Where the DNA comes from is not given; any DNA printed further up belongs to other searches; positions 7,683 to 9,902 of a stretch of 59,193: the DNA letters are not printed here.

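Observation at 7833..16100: Four-gene translationally coupled operon: DUF2075 nuclease/ATPase, 414-aa unknown, PLD-family protein, SF2 helicase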

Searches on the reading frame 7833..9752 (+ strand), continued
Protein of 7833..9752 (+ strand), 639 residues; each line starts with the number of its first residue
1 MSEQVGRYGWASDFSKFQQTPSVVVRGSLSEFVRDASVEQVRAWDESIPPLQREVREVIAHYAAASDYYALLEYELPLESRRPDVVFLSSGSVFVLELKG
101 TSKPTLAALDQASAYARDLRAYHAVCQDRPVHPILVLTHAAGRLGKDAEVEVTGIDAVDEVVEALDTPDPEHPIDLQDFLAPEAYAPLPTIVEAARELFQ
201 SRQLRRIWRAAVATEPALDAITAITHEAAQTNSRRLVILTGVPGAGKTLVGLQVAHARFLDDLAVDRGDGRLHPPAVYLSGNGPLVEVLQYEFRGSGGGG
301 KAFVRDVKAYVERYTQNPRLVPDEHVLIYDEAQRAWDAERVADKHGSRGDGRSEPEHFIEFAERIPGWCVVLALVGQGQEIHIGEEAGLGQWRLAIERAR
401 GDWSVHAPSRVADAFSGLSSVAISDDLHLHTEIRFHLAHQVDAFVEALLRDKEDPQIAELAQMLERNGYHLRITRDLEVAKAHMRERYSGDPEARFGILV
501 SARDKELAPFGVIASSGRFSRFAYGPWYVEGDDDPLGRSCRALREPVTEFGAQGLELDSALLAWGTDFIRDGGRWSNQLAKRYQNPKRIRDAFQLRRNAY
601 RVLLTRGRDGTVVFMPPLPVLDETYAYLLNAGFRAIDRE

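Call 54: fold_search(model_id=the predicted structure, library=pdb)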
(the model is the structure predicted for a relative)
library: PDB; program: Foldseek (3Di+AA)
matches with E <= 10: 1004; with E <= 0.001: 36
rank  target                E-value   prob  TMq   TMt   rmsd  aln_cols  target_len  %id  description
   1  7zel_A                1.2e-07  1.00  0.30  0.24  12.9       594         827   11  Human SLFN11 dimer apoenzyme (released 2022-09-28)
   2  7zep_A                4.1e-07  1.00  0.31  0.25  12.7       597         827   10  Human SLFN11 E209A dimer (released 2022-09-28)
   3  9nyy_A                2.8e-06  1.00  0.31  0.26  12.1       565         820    9  Nucleic acid bound human SLFN14, State 1 (released 2025-07-09)
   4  5ld2_D                4.5e-06  1.00  0.30  0.31  12.3       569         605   12  Cryo-EM structure of RecBCD+DNA complex revealing activated nuclease domain (released 2016-10-05)
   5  9jr9_B                5.7e-06  1.00  0.29  0.23  13.3       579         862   10  Electronic microscopy structure of human schlafen14-E211A dimer (released 2025-08-06)
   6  9uie_B                9.5e-06  1.00  0.31  0.25  13.4       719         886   10  Electronic microscopy structure of human schlafen14-E211A dimer in complex with dsRNA (released 2025-08-06)
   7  7nio_E                2.0e-05  1.00  0.24  0.25  12.1       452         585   10  Crystal structure of the SARS-CoV-2 helicase APO form (released 2021-03-17)
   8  9jr9_A                2.0e-05  1.00  0.29  0.23  12.9       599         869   10  Electronic microscopy structure of human schlafen14-E211A dimer (released 2025-08-06)
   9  6zsl_A                4.0e-05  1.00  0.22  0.24  11.0       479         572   10  Crystal structure of the SARS-CoV-2 helicase at 1.94 Angstrom resolution (released 2020-07-29)
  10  7egq_E                5.9e-05  0.99  0.22  0.23  11.4       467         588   11  Co-transcriptional capping machineries in SARS-CoV-2 RTC: Coupling of N7-methyltransferase and 3'-5' exoribonuclease w (released 2021-07-21)
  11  9pb9_F                8.8e-05  0.77  0.16  0.18  25.6       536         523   15  21bin20S complex (NSF-alphaSNAP-2:1 syntaxin-1a:SNAP-25), non-hydrolyzing, class 8 (released 2025-08-06)
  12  3gp8_A                9.3e-05  1.00  0.28  0.31   9.1       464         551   14  Crystal structure of the binary complex of RecD2 with DNA (released 2009-06-16)
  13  2wjv_B                1.9e-04  0.98  0.24  0.21  14.2       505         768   11  Crystal structure of the complex between human nonsense mediated decay factors UPF1 and UPF2 (released 2009-07-07)
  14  5m52_A                2.1e-04  0.93  0.24  0.11  14.6       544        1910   13  Crystal structure of yeast Brr2 full-lenght in complex with Prp8 Jab1 domain (released 2016-12-07)
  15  9i53_A                2.2e-04  0.99  0.23  0.25  12.4       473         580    9  Crystal structure of the SARS-CoV-2 helicase NSP13 in complex with ATP (released 2025-07-23)
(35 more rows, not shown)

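Call 56: search_protein_families(library=padloc, alignment_id=A4, max_evalue=1e-10)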
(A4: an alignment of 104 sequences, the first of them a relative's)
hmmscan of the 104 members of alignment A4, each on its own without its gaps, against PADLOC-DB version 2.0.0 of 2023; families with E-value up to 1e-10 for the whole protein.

A. member 1, L089:1935-2975:- (346 aa): 0 families

B. families by the number of members that match (of 104 scanned): 158 families (the first 25 are shown)
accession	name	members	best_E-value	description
PDLC03920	MkoA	5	9.8e-44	-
PDLC03921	MkoA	5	5.5e-28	-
PDLC03924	MkoC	4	3.5e-29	-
PDLC02864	DpdF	2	5.3e-269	DpdF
PDLC03928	PsyrT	2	1.8e-264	-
PDLC02861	DpdF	2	1.9e-238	DpdF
PDLC02870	DpdF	2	1.1e-146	DpdF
PDLC02865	DpdF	2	2.8e-91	DpdF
PDLC02859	DpdF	2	8.4e-63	DpdF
PDLC02863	DpdF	2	3.5e-50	DpdF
PDLC01089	C3a193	2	6.7e-49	poss. alt. Cas3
PDLC02868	DpdF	2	3.2e-47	DpdF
PDLC02872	DpdF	2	2.1e-43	DpdF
PDLC02867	DpdF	2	4e-38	DpdF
PDLC02855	DpdF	2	1.4e-36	DpdF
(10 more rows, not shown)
